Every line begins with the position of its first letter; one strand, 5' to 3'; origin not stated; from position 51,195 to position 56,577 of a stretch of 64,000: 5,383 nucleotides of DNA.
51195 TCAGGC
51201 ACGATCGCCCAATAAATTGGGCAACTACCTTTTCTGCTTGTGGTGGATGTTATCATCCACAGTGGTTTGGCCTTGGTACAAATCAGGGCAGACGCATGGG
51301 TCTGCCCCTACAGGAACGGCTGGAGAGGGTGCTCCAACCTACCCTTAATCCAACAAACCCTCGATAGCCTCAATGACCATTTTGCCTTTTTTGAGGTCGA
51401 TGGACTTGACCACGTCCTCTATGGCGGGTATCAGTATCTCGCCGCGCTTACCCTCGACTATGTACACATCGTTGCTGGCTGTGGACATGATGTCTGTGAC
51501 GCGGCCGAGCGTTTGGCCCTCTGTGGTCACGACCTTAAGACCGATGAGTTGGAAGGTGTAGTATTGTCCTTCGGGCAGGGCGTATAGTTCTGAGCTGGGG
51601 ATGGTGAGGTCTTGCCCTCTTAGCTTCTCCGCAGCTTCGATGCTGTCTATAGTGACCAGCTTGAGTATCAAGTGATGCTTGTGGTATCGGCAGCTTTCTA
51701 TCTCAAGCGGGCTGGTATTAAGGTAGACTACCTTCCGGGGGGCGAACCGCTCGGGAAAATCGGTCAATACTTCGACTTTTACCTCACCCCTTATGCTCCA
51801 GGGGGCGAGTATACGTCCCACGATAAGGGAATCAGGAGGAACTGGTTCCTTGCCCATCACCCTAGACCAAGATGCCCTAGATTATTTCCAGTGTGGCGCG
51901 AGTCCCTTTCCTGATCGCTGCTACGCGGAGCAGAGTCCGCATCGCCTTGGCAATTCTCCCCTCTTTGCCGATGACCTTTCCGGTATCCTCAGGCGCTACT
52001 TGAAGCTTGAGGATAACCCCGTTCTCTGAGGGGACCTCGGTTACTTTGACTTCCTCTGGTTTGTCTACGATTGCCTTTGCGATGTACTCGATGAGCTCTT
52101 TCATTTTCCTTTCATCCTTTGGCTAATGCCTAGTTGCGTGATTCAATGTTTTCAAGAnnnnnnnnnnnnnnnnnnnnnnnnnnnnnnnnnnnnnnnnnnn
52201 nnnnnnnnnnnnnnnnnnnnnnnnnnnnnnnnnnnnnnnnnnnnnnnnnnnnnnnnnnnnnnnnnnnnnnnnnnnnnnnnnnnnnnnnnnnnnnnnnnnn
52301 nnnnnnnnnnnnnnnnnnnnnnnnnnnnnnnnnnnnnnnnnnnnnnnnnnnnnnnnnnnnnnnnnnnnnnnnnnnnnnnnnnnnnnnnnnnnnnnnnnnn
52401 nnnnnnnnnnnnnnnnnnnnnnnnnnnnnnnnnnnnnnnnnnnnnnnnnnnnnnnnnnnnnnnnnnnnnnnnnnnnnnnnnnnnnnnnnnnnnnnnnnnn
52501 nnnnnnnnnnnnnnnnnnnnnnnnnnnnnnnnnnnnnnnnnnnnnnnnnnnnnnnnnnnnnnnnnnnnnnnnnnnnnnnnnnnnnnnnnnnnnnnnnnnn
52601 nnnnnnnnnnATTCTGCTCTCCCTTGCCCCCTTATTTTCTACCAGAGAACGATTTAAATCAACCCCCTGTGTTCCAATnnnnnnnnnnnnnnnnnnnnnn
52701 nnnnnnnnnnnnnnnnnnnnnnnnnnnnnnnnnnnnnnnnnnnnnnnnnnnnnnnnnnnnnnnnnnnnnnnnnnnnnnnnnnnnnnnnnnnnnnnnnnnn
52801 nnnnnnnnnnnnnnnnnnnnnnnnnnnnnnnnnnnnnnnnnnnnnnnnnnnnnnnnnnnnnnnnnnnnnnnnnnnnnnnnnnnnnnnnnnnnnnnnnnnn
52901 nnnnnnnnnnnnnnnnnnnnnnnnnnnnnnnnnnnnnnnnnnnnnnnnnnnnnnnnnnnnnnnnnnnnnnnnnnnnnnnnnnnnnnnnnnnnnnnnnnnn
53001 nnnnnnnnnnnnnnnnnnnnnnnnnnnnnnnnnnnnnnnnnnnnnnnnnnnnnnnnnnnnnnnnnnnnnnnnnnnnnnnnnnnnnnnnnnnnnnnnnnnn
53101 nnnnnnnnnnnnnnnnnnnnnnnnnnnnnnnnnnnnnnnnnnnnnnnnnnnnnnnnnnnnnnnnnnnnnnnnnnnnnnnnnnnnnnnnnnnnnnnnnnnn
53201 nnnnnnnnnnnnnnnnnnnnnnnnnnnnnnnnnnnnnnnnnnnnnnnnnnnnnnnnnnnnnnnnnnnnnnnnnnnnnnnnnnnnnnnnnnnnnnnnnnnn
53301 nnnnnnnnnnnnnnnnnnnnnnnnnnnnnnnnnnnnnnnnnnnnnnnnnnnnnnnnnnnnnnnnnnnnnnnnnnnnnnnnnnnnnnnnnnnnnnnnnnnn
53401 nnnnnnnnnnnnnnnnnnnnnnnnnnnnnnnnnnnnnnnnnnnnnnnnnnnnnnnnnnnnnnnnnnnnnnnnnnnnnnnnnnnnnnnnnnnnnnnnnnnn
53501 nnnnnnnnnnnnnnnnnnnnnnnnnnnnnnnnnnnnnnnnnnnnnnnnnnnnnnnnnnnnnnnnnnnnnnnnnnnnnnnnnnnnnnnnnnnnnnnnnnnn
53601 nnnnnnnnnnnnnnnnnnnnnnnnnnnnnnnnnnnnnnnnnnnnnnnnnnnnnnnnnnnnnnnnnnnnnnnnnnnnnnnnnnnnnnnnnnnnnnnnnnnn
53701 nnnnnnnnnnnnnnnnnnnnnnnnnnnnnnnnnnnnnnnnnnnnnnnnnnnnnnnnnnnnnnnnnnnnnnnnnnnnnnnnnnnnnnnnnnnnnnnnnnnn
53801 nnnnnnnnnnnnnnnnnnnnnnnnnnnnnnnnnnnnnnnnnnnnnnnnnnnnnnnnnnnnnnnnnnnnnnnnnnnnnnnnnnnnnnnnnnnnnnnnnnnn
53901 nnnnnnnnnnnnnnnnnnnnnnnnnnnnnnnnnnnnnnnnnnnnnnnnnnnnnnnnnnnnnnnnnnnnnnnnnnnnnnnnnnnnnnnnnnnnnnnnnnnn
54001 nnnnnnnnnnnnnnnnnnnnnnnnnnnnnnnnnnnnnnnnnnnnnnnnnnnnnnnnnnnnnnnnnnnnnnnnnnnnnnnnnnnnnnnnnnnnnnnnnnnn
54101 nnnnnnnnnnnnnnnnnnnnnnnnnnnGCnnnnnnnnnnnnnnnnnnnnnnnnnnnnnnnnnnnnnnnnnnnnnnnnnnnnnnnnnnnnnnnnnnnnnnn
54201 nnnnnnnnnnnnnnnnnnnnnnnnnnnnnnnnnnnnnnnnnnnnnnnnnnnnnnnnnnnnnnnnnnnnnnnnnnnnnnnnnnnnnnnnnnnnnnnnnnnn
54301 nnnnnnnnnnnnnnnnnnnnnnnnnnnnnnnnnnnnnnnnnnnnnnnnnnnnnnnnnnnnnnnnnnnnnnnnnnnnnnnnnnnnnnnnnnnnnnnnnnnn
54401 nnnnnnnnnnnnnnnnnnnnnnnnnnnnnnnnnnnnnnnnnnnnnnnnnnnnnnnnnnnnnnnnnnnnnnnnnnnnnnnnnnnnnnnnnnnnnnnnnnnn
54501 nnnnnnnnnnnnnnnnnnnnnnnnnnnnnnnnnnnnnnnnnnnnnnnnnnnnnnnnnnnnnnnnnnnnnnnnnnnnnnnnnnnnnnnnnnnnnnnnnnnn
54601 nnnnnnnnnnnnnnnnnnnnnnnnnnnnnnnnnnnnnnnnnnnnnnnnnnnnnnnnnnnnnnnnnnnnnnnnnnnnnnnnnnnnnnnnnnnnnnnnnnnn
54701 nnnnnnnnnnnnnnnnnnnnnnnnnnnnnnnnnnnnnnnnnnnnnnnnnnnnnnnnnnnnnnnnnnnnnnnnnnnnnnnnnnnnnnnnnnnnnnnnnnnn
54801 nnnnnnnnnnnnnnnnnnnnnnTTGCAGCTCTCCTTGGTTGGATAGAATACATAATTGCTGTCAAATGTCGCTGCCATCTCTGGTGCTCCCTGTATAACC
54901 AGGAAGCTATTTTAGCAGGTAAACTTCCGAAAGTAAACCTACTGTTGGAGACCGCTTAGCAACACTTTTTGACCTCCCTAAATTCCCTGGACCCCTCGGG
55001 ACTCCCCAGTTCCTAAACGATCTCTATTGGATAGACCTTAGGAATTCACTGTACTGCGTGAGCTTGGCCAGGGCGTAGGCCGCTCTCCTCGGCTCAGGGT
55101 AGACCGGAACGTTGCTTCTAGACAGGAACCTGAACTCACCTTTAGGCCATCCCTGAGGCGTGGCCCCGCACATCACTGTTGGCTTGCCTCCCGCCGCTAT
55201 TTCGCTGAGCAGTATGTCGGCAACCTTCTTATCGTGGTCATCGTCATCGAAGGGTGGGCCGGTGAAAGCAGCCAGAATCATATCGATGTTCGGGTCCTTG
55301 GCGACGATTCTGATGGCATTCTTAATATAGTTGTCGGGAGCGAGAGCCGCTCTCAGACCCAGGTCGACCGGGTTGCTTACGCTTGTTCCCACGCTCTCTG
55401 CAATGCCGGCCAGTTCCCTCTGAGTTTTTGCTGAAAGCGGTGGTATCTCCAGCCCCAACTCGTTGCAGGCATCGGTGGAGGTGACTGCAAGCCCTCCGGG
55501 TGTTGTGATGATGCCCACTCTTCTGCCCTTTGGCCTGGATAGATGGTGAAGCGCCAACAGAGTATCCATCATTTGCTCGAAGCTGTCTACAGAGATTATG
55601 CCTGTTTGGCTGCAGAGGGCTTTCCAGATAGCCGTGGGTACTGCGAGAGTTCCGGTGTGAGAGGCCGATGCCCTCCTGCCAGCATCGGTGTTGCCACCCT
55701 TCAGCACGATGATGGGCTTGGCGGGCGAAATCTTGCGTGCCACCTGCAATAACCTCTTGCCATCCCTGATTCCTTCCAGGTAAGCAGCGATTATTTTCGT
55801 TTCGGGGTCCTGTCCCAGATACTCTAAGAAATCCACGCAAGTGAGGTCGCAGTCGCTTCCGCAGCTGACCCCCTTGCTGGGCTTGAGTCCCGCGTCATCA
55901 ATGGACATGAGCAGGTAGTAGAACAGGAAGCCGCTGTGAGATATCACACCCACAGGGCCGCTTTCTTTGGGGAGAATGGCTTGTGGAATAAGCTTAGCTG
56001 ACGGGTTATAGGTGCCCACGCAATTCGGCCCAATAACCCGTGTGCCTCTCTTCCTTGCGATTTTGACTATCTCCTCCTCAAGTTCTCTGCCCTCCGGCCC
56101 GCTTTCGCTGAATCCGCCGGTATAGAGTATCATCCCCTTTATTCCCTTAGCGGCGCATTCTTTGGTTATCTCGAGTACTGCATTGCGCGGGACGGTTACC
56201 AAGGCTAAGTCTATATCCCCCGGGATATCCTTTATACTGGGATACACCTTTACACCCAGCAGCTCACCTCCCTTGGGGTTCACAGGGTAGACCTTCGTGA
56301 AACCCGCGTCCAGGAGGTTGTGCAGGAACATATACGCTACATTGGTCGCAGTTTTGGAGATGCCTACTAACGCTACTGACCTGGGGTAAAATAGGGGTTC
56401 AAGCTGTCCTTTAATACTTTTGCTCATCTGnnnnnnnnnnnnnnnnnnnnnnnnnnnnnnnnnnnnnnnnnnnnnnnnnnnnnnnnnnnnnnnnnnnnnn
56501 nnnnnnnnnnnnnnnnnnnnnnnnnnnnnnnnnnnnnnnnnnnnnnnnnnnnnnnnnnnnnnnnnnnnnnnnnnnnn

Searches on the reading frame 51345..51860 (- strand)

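Call 26: search_protein_families(library=pfam, proteins=[window:51345-51860:-], max_evalue=0.01)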
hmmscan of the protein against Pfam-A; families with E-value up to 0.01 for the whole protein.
window:51345-51860:- (171 aa): 3 families
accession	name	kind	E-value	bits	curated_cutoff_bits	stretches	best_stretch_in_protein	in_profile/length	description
PF01782.24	RimM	-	4.2e-21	75.4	23.5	1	14-90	2-83/84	RimM N-terminal domain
PF24986.1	PRC_RimM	-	9e-14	51.3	27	1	103-167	2-67/69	RimM PRC barrel domain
PF05239.21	PRC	-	2e-11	44.2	21.2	1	98-170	2-78/78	PRC-barrel domain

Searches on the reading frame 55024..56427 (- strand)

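Call 108: search_protein_families(library=pfam, proteins=[window:55024-56427:-], max_evalue=0.01)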
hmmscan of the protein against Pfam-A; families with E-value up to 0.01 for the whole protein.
window:55024-56427:- (467 aa): 4 families
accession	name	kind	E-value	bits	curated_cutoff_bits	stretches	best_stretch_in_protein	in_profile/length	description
PF13607.11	Succ_CoA_lig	-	1.5e-44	151.6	27.4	1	157-292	2-137/138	Succinyl-CoA ligase like flavodoxin domain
PF13380.12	CoA_binding_2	-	1.2e-27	97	22.8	1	16-140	1-114/116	CoA binding domain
PF02629.25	CoA_binding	-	3e-17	63.6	22.3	1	15-103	3-95/97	CoA binding domain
PF19045.5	Ligase_CoA_2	-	0.0097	16.4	23.7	0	304-385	1-78/162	Ligase-CoA domain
